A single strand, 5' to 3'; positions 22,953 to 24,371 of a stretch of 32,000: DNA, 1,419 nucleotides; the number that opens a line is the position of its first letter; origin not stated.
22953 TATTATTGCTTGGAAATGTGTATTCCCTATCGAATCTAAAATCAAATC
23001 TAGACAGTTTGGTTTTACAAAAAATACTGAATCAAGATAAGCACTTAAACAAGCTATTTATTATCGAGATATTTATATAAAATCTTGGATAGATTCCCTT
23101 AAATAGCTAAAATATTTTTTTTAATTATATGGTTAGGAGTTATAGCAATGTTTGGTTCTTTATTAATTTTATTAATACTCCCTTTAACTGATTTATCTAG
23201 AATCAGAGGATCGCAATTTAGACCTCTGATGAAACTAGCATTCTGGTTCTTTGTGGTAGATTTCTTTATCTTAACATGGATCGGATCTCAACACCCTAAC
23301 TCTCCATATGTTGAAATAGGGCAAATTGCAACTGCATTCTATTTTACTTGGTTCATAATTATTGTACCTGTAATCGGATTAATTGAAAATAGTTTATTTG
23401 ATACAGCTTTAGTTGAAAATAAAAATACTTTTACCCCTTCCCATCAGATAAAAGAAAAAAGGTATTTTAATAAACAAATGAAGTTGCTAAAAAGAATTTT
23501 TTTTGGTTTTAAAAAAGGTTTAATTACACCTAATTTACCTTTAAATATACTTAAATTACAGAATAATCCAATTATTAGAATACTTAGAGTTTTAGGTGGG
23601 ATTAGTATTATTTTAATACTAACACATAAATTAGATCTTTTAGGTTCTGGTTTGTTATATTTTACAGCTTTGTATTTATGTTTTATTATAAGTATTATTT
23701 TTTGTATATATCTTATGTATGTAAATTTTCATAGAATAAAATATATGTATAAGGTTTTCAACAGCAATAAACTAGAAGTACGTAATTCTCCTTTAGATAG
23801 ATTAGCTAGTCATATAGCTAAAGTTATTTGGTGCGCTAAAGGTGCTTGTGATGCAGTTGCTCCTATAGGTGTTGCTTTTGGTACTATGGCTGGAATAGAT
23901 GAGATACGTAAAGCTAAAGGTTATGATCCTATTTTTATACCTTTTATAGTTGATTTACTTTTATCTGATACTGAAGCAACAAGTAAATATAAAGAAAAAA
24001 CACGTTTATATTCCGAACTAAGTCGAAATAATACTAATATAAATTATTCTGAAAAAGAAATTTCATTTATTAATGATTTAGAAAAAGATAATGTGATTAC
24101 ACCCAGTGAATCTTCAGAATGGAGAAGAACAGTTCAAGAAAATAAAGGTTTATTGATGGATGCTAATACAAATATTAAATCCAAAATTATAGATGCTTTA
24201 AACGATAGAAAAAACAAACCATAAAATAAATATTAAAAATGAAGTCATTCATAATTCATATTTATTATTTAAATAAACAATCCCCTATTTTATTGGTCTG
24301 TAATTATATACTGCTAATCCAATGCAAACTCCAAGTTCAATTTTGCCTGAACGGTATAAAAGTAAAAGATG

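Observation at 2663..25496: Family of unassigned membrane ORFs sharing the Atp6 presequence-junction peptide NSPLE/D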

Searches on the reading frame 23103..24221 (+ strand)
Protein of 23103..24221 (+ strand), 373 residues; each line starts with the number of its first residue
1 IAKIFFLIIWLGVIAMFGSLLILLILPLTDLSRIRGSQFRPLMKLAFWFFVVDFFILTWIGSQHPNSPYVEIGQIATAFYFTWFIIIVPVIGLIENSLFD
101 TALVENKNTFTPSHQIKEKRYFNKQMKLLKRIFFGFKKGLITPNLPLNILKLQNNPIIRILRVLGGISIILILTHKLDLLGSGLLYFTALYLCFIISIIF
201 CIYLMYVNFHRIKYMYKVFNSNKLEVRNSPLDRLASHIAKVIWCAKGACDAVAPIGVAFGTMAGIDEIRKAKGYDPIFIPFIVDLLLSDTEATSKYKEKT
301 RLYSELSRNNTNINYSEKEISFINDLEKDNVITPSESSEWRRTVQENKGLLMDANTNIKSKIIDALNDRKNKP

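Call 8: search_protein_families(library=pfam, max_evalue=0.01, proteins=[window:23103-24221:+])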
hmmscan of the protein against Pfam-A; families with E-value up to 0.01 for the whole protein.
seq(373 aa): 1 family
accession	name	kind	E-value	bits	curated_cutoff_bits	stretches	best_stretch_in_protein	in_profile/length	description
PF00032.22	Cytochrom_B_C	-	2.4e-20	73.1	20.7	1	11-81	32-102/102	Cytochrome b(C-terminal)/b6/petD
